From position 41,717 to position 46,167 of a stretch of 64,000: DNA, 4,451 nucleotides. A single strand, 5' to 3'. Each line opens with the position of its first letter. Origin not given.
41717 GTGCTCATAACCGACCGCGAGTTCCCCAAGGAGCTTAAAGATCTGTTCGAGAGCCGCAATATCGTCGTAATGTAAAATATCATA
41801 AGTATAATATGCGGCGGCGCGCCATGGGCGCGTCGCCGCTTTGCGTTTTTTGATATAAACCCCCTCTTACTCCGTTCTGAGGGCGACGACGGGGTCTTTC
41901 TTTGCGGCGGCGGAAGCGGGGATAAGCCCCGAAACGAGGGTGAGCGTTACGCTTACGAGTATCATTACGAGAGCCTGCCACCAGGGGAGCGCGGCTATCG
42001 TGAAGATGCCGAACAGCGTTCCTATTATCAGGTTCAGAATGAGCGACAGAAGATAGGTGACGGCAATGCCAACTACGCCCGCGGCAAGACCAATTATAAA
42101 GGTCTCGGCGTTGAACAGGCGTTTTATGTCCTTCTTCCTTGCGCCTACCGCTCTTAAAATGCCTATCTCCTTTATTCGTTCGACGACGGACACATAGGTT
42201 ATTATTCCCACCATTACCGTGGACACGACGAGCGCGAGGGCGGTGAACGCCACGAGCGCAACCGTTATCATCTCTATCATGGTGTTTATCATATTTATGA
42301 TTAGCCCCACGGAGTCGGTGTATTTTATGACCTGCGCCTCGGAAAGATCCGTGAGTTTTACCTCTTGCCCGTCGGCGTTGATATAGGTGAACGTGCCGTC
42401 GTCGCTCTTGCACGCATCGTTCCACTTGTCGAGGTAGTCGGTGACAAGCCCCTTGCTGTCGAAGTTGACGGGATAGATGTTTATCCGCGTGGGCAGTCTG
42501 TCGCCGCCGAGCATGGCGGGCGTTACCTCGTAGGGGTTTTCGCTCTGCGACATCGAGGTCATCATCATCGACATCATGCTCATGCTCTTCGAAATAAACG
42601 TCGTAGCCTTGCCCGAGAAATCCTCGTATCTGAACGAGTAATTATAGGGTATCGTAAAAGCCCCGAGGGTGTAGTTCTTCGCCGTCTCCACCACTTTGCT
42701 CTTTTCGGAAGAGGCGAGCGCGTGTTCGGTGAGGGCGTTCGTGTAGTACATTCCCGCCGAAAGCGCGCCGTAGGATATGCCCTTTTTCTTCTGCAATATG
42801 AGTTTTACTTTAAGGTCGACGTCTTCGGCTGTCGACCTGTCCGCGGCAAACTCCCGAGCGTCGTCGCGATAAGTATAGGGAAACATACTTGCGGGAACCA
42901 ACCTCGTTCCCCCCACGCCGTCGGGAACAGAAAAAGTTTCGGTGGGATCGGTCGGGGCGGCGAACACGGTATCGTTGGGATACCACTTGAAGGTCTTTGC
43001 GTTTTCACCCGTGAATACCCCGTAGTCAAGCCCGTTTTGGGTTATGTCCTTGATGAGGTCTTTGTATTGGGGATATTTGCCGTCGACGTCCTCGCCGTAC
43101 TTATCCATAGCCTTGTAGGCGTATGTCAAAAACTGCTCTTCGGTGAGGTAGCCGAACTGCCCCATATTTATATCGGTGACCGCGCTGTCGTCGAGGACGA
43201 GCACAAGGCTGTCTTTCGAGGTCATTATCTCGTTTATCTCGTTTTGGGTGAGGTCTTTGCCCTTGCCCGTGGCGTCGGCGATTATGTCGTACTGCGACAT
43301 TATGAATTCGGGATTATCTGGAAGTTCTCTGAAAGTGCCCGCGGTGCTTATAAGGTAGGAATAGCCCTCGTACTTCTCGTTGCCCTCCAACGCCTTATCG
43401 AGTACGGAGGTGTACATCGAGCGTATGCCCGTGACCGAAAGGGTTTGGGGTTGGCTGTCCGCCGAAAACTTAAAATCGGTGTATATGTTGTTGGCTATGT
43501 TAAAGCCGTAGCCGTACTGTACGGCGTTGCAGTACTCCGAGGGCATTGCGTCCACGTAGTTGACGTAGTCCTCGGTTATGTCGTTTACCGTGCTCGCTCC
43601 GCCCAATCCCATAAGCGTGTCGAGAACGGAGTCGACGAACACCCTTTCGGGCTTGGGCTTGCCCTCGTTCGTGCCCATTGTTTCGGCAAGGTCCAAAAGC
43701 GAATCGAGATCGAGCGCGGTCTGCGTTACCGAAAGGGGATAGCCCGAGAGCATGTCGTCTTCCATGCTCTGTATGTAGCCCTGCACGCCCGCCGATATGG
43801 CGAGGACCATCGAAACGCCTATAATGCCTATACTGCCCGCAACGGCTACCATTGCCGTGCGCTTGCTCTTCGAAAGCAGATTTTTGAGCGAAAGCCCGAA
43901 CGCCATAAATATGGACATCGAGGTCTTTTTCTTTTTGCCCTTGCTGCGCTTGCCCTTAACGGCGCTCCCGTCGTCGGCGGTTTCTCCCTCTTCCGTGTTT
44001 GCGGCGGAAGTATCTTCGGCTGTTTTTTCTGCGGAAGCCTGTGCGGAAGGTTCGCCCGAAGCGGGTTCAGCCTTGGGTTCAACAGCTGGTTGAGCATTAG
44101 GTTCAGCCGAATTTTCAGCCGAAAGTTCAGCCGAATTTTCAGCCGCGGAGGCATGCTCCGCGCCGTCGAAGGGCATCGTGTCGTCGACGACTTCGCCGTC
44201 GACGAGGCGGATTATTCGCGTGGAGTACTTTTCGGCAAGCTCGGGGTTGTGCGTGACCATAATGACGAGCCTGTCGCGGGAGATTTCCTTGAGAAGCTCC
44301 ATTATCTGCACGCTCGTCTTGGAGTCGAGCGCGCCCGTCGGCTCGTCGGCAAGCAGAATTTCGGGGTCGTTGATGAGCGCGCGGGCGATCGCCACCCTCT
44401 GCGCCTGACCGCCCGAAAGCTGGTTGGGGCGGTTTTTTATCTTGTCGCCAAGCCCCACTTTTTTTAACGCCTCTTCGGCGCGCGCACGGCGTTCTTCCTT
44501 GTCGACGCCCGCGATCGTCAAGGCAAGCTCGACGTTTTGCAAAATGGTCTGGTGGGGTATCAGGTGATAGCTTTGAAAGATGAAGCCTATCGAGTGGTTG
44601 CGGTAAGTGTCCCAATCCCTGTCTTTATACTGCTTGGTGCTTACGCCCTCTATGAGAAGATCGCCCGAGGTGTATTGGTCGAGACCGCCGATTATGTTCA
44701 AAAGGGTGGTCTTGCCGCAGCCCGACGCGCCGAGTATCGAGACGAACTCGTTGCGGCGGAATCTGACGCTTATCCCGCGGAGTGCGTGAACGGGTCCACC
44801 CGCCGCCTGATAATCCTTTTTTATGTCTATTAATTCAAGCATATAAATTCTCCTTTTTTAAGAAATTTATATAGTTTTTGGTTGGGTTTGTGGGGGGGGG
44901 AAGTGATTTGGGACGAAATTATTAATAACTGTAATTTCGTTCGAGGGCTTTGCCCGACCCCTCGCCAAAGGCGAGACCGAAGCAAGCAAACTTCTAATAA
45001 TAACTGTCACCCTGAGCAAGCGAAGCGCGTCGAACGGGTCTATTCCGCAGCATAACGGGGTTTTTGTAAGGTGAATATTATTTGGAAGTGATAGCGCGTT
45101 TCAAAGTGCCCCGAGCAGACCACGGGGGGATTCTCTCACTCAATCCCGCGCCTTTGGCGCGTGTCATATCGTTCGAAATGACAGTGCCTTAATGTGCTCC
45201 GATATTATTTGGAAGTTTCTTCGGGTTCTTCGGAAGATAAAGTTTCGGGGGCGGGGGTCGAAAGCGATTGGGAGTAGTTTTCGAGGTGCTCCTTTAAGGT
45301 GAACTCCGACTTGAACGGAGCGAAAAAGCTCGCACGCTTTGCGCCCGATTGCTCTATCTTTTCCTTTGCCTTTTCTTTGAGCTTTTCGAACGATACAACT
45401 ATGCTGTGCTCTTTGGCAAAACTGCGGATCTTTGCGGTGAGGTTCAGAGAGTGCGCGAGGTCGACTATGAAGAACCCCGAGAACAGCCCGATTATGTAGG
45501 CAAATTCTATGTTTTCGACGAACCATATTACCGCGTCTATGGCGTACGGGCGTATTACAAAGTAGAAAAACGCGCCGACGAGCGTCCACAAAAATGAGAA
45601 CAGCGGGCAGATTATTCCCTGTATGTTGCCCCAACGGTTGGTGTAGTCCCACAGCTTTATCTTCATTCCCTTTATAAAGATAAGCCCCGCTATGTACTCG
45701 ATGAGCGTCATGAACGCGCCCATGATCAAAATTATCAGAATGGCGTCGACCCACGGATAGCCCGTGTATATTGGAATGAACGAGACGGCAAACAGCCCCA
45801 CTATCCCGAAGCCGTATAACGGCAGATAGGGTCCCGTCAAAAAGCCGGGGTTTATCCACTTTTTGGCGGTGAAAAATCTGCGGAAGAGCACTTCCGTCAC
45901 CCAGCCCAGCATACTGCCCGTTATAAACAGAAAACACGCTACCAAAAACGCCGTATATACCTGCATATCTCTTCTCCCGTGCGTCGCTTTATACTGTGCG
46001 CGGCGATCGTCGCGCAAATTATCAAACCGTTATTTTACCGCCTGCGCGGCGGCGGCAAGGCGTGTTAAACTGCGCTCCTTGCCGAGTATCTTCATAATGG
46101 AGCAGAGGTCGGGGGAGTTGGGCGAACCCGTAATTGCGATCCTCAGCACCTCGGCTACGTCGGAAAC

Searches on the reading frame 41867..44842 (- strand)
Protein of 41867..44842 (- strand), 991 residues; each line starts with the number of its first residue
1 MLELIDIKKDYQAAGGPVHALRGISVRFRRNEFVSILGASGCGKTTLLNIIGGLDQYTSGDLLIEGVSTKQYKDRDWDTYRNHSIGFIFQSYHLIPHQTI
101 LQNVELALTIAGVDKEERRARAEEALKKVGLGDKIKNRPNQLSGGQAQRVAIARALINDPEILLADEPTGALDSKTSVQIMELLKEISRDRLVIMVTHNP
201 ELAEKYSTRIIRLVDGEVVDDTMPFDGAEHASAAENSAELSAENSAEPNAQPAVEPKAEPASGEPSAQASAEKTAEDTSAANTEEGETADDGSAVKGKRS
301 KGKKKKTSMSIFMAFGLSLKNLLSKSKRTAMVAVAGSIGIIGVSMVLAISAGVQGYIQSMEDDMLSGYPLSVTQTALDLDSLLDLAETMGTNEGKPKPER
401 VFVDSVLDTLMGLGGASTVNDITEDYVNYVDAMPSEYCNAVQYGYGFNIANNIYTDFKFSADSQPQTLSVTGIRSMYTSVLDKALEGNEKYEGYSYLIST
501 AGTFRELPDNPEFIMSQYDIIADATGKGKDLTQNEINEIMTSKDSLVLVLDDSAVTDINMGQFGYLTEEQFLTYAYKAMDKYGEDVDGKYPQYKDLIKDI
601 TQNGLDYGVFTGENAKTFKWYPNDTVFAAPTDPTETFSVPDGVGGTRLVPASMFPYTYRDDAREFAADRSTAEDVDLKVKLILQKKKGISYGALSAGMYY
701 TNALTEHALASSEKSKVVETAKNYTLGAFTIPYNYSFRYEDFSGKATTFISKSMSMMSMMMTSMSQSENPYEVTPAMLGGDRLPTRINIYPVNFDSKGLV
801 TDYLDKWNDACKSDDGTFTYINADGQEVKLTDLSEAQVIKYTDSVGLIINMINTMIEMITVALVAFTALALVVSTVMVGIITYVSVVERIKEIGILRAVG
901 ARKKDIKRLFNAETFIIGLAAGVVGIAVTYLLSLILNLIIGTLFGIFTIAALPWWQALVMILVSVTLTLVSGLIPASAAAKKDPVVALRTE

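Call 46: search_protein_families(library=pfam, proteins=[window:41867-44842:-], max_evalue=0.001)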
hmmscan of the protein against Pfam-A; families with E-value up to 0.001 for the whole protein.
window:41867-44842:- (991 aa): 4 families
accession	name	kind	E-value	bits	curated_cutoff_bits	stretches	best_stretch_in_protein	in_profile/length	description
PF00005.33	ABC_tran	-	1.6e-35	123.1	25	1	21-169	1-136/137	ABC transporter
PF02687.27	FtsX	-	3.2e-19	69.6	25.5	1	865-984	2-120/120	FtsX-like permease C-terminal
PF13304.12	AAA_21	-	4.1e-06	27.5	27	0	132-202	228-302/304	AAA domain, putative AbiEii toxin, Type IV TA system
PF02463.25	SMC_N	-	0.00017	21.5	40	0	134-208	135-206/220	RecF/RecN/SMC N terminal domain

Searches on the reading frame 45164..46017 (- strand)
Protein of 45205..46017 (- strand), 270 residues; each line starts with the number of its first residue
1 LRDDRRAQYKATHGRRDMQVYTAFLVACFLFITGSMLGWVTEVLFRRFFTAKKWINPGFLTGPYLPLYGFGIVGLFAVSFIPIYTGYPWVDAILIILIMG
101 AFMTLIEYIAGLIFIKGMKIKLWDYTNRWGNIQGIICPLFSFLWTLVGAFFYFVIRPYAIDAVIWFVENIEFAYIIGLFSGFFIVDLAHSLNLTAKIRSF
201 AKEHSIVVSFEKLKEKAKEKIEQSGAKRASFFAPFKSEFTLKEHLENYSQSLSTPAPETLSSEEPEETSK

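Call 10: search_protein_families(library=ncbifam, proteins=[window:45164-45937:-, window:45205-46017:-], max_evalue=0.00001)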
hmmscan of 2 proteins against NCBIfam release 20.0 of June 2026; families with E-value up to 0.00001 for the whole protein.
window:45164-45937:- (257 aa): 0 families

window:45205-46017:- (270 aa): 0 families

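Call 37: search_protein_families(library=pfam, proteins=[window:45205-46017:-], max_evalue=0.001)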
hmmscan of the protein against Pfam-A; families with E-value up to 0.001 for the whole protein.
window:45205-46017:- (270 aa): 1 family
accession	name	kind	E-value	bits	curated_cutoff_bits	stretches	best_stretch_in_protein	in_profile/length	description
PF06541.16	ABC_trans_CmpB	-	1.1e-33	116.9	25.9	1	29-190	1-150/151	Putative ABC-transporter type IV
